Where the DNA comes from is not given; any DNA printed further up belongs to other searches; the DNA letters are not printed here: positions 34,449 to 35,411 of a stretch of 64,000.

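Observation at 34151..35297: Intact GGDEF diguanylate cyclase plus an adjacent degenerate GGDEF-like gene, both behind archaeal-type promoters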

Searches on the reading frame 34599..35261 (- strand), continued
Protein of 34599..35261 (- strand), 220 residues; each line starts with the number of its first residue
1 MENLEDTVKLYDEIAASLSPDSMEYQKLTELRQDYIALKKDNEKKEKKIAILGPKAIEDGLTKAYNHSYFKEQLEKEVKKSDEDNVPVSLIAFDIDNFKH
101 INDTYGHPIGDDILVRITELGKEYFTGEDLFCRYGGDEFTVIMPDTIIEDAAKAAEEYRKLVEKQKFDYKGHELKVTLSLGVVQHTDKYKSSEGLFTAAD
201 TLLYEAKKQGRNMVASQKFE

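Call 58: search_solved_structures(query=window:34599-35261:-, max_evalue=1e-20, show_alignments=3)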
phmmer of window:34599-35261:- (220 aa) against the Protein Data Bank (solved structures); distinct sequences matched with E-value up to 1e-20: 20.
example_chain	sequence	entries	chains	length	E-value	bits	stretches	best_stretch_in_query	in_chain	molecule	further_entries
1w25_A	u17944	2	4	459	3.2e-29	105.3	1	55-216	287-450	STALKED-CELL DIFFERENTIATION CONTROLLING PROTEIN | RESPONSE REGULATOR PLED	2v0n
2wb4_A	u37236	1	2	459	3.2e-29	105.3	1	55-216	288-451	DIGUANYLATE CYCLASE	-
9g86_A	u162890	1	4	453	3.4e-29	105.2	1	55-216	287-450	Response regulator PleD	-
9g85_A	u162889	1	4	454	3.4e-29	105.2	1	55-216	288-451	Response regulator PleD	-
6zxm_A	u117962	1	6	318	1.9e-26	96.2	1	54-215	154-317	Putative GGDEF/response regulator receiver domain protein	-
6hbz_A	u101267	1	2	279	3.8e-26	95.2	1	52-213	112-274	GGDEF domain protein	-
6d9m_A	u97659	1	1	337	1.4e-25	93.4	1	59-214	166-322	Fusion protein of Endolysin,Response receiver sensor diguanylate cyclase, GAF domain-conta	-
6zxb_A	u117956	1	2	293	1.4e-25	93.4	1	54-215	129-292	Putative GGDEF/response regulator receiver domain protein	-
6zxc_A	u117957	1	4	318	1.8e-25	93.1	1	54-215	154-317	Putative GGDEF/response regulator receiver domain protein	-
4zve_A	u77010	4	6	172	3.3e-25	92.2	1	59-215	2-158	Diguanylate cyclase DosC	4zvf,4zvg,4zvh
3ign_A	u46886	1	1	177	4.3e-25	91.8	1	56-215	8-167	Diguanylate cyclase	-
5llw_B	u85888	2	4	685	1.2e-23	87.1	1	56-217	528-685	Diguanylate cyclase (GGDEF) domain-containing protein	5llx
3bre_A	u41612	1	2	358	1.6e-23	86.6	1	9-215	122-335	Probable two-component response regulator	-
6et7_A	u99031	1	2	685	1.6e-23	86.6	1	59-217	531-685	Diguanylate cyclase (GGDEF) domain-containing protein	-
3i5c_A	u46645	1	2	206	3.8e-23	85.4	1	38-215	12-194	Fusion of General control protein GCN4 and WSPR response regulator protein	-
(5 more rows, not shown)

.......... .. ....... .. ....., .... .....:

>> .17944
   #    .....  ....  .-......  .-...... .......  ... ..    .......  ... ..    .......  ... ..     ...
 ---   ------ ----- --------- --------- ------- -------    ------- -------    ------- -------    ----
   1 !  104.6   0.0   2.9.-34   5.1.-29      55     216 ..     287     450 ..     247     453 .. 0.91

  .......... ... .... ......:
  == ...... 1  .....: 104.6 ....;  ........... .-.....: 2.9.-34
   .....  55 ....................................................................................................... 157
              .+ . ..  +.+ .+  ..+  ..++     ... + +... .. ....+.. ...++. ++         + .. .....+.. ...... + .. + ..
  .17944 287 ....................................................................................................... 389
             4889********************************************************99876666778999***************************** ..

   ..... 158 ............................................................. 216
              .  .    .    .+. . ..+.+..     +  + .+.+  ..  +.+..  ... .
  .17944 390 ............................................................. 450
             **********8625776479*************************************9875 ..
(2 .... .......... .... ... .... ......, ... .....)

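Call 61: search_protein_families(library=padloc, proteins=[window:34599-35261:-], max_evalue=0.01)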
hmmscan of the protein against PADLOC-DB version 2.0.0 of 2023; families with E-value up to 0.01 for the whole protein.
window:34599-35261:- (220 aa): 0 families

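Call 72: find_homologous_proteins(query=A6, max_evalue=1e-25)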
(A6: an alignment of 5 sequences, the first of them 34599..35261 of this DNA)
Query A6 (5 sequences) (220 aa, profile of the alignment): 4922 proteins with E <= 1e-25 among 8000 candidates; the best 120 are listed.
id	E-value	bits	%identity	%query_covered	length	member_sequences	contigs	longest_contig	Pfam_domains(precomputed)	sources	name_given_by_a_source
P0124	5.4e-109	381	45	88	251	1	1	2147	PF00990.27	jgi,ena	-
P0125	1.4e-105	370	44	89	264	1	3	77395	PF00990.27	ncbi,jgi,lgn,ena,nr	ncbi:GGDEF domain-containing protein [Candidatus Woesearchaeota archaeon]|nr:GGDEF domain-containing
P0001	7.6e-97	341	100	100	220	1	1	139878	PF22335.2,PF00990.27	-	-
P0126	9.2e-95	335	42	93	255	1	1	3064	PF00990.27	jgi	jgi:diguanylate cyclase (GGDEF)-like protein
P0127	1.1e-93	331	40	100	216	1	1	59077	PF00990.27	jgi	-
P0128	3.2e-91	323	44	93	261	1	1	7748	PF00990.27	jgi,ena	-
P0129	9.5e-90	318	44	98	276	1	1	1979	PF00990.27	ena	-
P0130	1.2e-89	318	48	86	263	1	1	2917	PF00990.27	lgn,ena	-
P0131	3.2e-89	316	45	88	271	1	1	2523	PF00990.27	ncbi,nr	ncbi:diguanylate cyclase [Candidatus Woesearchaeota archaeon]|nr:diguanylate cyclase [Candidatus Woe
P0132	5.5e-88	312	47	76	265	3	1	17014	PF00990.27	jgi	jgi:diguanylate cyclase (GGDEF)-like protein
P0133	2.8e-82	294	40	87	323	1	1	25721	PF00990.27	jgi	jgi:diguanylate cyclase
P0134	9.2e-82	292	43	91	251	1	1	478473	PF00990.27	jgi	jgi:diguanylate cyclase (GGDEF)-like protein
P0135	3.4e-78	280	49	85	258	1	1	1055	PF00990.27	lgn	-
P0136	3.9e-63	231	36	72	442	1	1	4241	PF00990.27,PF17853.7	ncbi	ncbi:MAG: diguanylate cyclase [Planctomycetota bacterium]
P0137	3.9e-59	218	38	86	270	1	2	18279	PF00990.27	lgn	-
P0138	7.9e-58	214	38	70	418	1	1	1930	PF00990.27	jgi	jgi:diguanylate cyclase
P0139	6.7e-57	211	42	87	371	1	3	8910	PF13185.13,PF01590.33,PF13492.13,PF00990.27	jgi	jgi:diguanylate cyclase (GGDEF)-like protein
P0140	2.3e-55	206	42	71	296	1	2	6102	PF00498.32,PF16697.11,PF00990.27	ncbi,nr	ncbi:MAG: GGDEF domain-containing protein [Deltaproteobacteria bacterium]|nr:MAG: GGDEF domain-conta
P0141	2.6e-55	206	40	72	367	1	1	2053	PF13185.13,PF01590.33,PF00990.27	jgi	-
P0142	4.2e-55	205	45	72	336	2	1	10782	PF13185.13,PF13492.13,PF00990.27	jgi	jgi:diguanylate cyclase (GGDEF)-like protein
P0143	4.8e-55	205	40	82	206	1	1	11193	PF00990.27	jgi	jgi:diguanylate cyclase (GGDEF)-like protein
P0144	5.7e-55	204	43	74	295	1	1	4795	PF00498.32,PF16697.11,PF00990.27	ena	-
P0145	1.8e-54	203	44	72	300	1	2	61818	PF00498.32,PF16697.11,PF00990.27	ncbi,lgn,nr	ncbi:MAG: GGDEF domain-containing protein [Myxococcales bacterium]|nr:GGDEF domain-containing protei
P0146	3.7e-54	202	44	73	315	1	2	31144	PF00498.32,PF16697.11,PF00990.27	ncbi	-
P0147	4.0e-54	202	45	72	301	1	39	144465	PF00498.32,PF16697.11,PF00990.27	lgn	-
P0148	4.3e-54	202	44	71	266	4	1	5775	PF00498.32,PF16697.11,PF00990.27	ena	-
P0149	5.2e-54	201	45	72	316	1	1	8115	PF00498.32,PF16697.11,PF00990.27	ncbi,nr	ncbi:GGDEF domain-containing protein [bacterium]|nr:GGDEF domain-containing protein [bacterium]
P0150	5.9e-54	201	49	65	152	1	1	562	PF00990.27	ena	-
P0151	6.0e-54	201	44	71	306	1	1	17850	PF00498.32,PF16697.11,PF00990.27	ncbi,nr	ncbi:MAG TPA: GGDEF domain-containing protein [Polyangia bacterium]|nr:GGDEF domain-containing prote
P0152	7.9e-54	201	37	82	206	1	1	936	PF00990.27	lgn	-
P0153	8.5e-54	201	43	71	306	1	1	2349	PF00498.32,PF16697.11,PF00990.27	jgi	jgi:two-component system, cell cycle response regulator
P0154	9.1e-54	200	39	55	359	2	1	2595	PF00990.27,PF17853.7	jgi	-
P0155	1.0e-53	200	42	74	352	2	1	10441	PF00990.27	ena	-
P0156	1.1e-53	200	48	72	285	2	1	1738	PF00990.27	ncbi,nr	ncbi:MAG TPA: diguanylate cyclase [Firmicutes bacterium]|nr:diguanylate cyclase [Bacillota bacterium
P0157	1.1e-53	200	44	72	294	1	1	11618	PF00498.32,PF16697.11,PF00990.27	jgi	jgi:diguanylate cyclase (GGDEF)-like protein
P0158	1.2e-53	200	43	73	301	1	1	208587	PF13426.14,PF08448.17,PF00989.32,PF00990.27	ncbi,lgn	-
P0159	1.3e-53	200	43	73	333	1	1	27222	PF22335.2,PF00498.32,PF16697.11,PF00990.27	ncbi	-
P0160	1.4e-53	200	43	72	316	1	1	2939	PF00498.32,PF16697.11,PF00990.27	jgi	jgi:diguanylate cyclase (GGDEF)-like protein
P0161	1.5e-53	200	40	82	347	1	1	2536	PF00990.27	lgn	-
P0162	1.6e-53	200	44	72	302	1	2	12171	PF00498.32,PF16697.11,PF00990.27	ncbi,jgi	jgi:two-component system cell cycle response regulator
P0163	1.6e-53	200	47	74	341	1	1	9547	PF00498.32,PF16697.11,PF00990.27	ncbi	-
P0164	1.6e-53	200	43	71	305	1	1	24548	PF00498.32,PF16697.11,PF00990.27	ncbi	-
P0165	1.8e-53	199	45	72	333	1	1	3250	PF00498.32,PF16697.11,PF00990.27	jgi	jgi:diguanylate cyclase (GGDEF)-like protein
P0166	2.2e-53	199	43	74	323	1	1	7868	PF00498.32,PF16697.11,PF00990.27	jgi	jgi:two-component system, cell cycle response regulator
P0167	2.3e-53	199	45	72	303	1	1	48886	PF00498.32,PF16697.11,PF00990.27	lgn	-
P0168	2.8e-53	199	44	73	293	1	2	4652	PF00498.32,PF16697.11,PF00990.27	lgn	-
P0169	2.8e-53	199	43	72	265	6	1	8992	PF00498.32,PF16697.11,PF00990.27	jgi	jgi:diguanylate cyclase (GGDEF)-like protein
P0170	2.9e-53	199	44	73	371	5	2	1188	PF13185.13,PF01590.33,PF13492.13,PF00990.27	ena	-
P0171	4.5e-53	198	44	72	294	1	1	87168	PF00498.32,PF16697.11,PF00990.27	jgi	jgi:diguanylate cyclase (GGDEF)-like protein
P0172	4.7e-53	198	46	71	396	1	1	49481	PF13185.13,PF01590.33,PF13492.13,PF00990.27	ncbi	-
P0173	5.2e-53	198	32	73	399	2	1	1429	PF00990.27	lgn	-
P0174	6.3e-53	198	40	73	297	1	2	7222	PF00498.32,PF16697.11,PF00990.27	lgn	-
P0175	6.6e-53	198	46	72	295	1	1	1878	PF00498.32,PF16697.11,PF00990.27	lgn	-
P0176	6.6e-53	198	44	71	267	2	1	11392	PF00498.32,PF16697.11,PF00990.27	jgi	-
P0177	7.1e-53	198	43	72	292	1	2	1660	PF00498.32,PF16697.11,PF00990.27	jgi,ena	-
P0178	7.7e-53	197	44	72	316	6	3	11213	PF00498.32,PF16697.11,PF00990.27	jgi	jgi:two-component system cell cycle response regulator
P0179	8.0e-53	197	33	78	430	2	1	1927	PF22335.2,PF00990.27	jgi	jgi:diguanylate cyclase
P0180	8.3e-53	197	41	74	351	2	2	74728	PF00990.27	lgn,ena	-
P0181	8.4e-53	197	43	71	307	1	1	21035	PF00498.32,PF16697.11,PF00990.27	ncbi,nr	ncbi:MAG TPA: GGDEF domain-containing protein [Polyangia bacterium]|nr:GGDEF domain-containing prote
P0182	8.6e-53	197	44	73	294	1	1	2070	PF00498.32,PF16697.11,PF00990.27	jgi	jgi:diguanylate cyclase (GGDEF)-like protein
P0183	9.5e-53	197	43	71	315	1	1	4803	PF00498.32,PF16697.11,PF00990.27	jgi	jgi:diguanylate cyclase (GGDEF)-like protein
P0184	9.6e-53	197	43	73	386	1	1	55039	PF13185.13,PF01590.33,PF13492.13,PF00990.27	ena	-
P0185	1.0e-52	197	43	72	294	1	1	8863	PF00498.32,PF16697.11,PF00990.27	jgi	jgi:diguanylate cyclase (GGDEF)-like protein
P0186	1.0e-52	197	44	74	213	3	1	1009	PF00990.27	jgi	jgi:diguanylate cyclase (GGDEF)-like protein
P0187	1.0e-52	197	42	71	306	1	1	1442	PF00498.32,PF16697.11,PF00990.27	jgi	jgi:diguanylate cyclase (GGDEF)-like protein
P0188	1.1e-52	197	43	73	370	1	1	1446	PF13185.13,PF01590.33,PF13492.13,PF00990.27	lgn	-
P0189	1.1e-52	197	43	75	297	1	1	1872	PF00498.32,PF16697.11,PF00990.27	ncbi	-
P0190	1.1e-52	197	39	76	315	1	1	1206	PF00990.27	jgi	jgi:two-component system, cell cycle response regulator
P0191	1.1e-52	197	42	71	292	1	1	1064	PF00498.32,PF16697.11,PF00990.27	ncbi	-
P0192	1.2e-52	197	44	73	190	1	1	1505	PF00990.27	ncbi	ncbi:MAG: GGDEF domain-containing protein, partial [Acidobacteriota bacterium]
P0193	1.2e-52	197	42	71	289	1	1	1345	PF00498.32,PF16697.11,PF00990.27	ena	-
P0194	1.3e-52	197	43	71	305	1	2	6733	PF00498.32,PF16697.11,PF00990.27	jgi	jgi:diguanylate cyclase (GGDEF)-like protein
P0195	1.3e-52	197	37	85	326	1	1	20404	PF24898.3,PF00990.27,PF00072.31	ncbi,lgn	-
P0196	1.3e-52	197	43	72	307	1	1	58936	PF00498.32,PF16697.11,PF00990.27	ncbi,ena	-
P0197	1.4e-52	197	43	73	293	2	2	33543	PF00498.32,PF16697.11,PF00990.27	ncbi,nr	ncbi:MAG: diguanylate cyclase [Myxococcota bacterium]|nr:diguanylate cyclase [Myxococcota bacterium]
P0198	1.4e-52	197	45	72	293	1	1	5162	PF00498.32,PF16697.11,PF00990.27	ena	-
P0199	1.4e-52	197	42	71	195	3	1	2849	PF00990.27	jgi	-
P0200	1.5e-52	196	44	72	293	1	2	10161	PF00498.32,PF16697.11,PF00990.27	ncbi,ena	-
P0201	1.6e-52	196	40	72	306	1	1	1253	PF00498.32,PF16697.11,PF00990.27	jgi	-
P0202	1.7e-52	196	42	71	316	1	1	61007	PF00498.32,PF16697.11,PF00990.27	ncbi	-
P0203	1.7e-52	196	43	71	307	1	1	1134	PF00498.32,PF16697.11,PF00990.27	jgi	jgi:diguanylate cyclase (GGDEF)-like protein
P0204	1.8e-52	196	45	74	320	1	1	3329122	PF00498.32,PF16697.11,PF00990.27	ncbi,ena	-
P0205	2.0e-52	196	44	73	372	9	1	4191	PF13185.13,PF01590.33,PF13492.13,PF00990.27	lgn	-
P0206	2.0e-52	196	45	71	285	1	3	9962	PF00498.32,PF16697.11,PF00990.27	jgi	jgi:diguanylate cyclase (GGDEF)-like protein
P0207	2.2e-52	196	41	74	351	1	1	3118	PF13492.13,PF00990.27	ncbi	ncbi:MAG: diguanylate cyclase [Spirochaetota bacterium]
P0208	2.2e-52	196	44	72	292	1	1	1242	PF00498.32,PF16697.11,PF00990.27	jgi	jgi:two-component system cell cycle response regulator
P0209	2.3e-52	196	44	72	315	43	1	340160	PF00498.32,PF16697.11,PF00990.27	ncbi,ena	-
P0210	2.5e-52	196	43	74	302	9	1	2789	PF00498.32,PF16697.11,PF00990.27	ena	-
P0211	2.6e-52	196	43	72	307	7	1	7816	PF00498.32,PF16697.11,PF00990.27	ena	-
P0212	2.7e-52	196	42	72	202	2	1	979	PF00990.27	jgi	jgi:diguanylate cyclase (GGDEF)-like protein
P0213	2.7e-52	196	44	73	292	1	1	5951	PF00498.32,PF16697.11,PF00990.27,PF17853.7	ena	-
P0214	2.8e-52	196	43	71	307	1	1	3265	PF00498.32,PF16697.11,PF00990.27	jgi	-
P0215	3.0e-52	195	43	71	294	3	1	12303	PF00498.32,PF16697.11,PF00990.27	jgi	-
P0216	3.1e-52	195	42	74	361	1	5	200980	PF00990.27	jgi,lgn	jgi:diguanylate cyclase (GGDEF)-like protein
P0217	3.1e-52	195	43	71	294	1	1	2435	PF00498.32,PF16697.11,PF00990.27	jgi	-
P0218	3.2e-52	195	41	73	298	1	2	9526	PF00498.32,PF16697.11,PF00990.27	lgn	-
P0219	3.4e-52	195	42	71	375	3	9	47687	PF13185.13,PF01590.33,PF13492.13,PF00990.27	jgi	jgi:diguanylate cyclase (GGDEF)-like protein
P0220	3.4e-52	195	37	85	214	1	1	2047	PF00990.27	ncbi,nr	ncbi:MAG: GGDEF domain-containing protein, partial [Deltaproteobacteria bacterium]|nr:GGDEF domain-c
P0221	3.4e-52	195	41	72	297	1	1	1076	PF00498.32,PF16697.11,PF00990.27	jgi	jgi:diguanylate cyclase (GGDEF)-like protein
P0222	3.7e-52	195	39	72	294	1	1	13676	PF00498.32,PF16697.11,PF00990.27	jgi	jgi:two-component system cell cycle response regulator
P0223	3.7e-52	195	44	72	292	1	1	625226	PF00498.32,PF16697.11,PF00990.27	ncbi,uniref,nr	ncbi:GGDEF domain-containing protein [Hyalangium rubrum]|uniref:diguanylate cyclase n=1 Tax=Hyalangi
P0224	3.8e-52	195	44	71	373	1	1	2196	PF13185.13,PF01590.33,PF13492.13,PF00990.27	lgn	-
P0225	4.0e-52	195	44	72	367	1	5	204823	PF13185.13,PF01590.33,PF13492.13,PF00990.27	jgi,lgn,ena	-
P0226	4.2e-52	195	43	71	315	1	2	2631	PF00498.32,PF16697.11,PF00990.27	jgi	jgi:two-component system cell cycle response regulator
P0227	4.5e-52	195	43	71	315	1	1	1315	PF00498.32,PF16697.11,PF00990.27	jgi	jgi:two-component system cell cycle response regulator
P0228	4.5e-52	195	43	71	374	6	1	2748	PF13185.13,PF01590.33,PF13492.13,PF00990.27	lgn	-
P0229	4.6e-52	195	40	73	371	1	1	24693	PF00990.27,PF00072.31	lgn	-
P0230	4.7e-52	195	45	74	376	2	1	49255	PF13185.13,PF01590.33,PF13492.13,PF00990.27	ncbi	-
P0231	4.9e-52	195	43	72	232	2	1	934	PF00498.32,PF16697.11,PF00990.27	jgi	jgi:two-component system cell cycle response regulator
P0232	4.9e-52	195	41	72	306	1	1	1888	PF00498.32,PF16697.11,PF00990.27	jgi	jgi:two-component system, cell cycle response regulator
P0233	5.1e-52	195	43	71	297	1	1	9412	PF00498.32,PF16697.11,PF00990.27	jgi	jgi:diguanylate cyclase (GGDEF)-like protein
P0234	5.2e-52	195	42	71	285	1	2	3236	PF00498.32,PF16697.11,PF00990.27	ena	-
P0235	5.4e-52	195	44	72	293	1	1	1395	PF00498.32,PF16697.11,PF00990.27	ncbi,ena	-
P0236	5.6e-52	195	42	71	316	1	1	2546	PF00498.32,PF16697.11,PF00990.27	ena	-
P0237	5.7e-52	195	42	72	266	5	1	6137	PF00498.32,PF16697.11,PF00990.27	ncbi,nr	ncbi:MAG: two-component system, cell cycle response regulator [Myxococcales bacterium]|nr:two-compon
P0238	5.7e-52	195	41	73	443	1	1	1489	PF00990.27,PF00072.31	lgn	-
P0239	5.7e-52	195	43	71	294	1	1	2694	PF00498.32,PF16697.11,PF00990.27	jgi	jgi:diguanylate cyclase (GGDEF)-like protein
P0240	6.7e-52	194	44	72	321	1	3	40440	PF00990.27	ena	-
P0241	6.8e-52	194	41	75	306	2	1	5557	PF00498.32,PF16697.11,PF24898.3,PF00990.27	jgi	jgi:diguanylate cyclase (GGDEF)-like protein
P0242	7.0e-52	194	45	73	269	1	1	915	PF00498.32,PF16697.11,PF00990.27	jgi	-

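Call 73: find_encoding_contigs(protein=P0134, flank=10000, max_places=2)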
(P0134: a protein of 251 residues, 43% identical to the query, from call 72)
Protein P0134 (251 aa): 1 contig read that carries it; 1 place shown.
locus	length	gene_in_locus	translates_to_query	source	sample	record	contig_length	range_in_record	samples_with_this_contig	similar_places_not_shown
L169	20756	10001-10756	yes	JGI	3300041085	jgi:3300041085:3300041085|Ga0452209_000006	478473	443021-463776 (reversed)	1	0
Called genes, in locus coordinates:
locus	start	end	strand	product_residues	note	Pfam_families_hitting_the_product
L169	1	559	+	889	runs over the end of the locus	PF00690:Cation_ATPase_N, PF00122:E1-E2_ATPase, PF00702:Hydrolase, PF13246:Cation_ATPase, PF12710:HAD (faint), PF08282:Hydrolase_3 (faint), PF00689:Cation_ATPase_C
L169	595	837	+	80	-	PF04973:NMN_transporter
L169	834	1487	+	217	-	PF14329:DUF4386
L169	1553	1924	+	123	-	PF20460:DUF6713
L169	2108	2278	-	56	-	PF03966:Trm112p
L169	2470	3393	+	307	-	PF08271:Zn_Ribbon_TF, PF00382:TFIIB, PF04545:Sigma70_r4 (faint), PF00382:TFIIB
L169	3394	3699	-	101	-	PF01035:DNA_binding_1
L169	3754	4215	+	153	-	-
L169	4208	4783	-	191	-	PF01928:CYTH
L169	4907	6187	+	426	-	PF02737:3HCDH_N (faint), PF03446:NAD_binding_2, PF03807:F420_oxidored, PF27505:6PGD_Tyr1_C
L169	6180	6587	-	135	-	PF01467:CTP_transf_like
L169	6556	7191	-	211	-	PF03692:CxxCxxCC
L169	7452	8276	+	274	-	PF00571:CBS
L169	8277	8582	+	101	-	PF03692:CxxCxxCC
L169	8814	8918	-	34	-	-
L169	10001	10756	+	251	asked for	PF00990:GGDEF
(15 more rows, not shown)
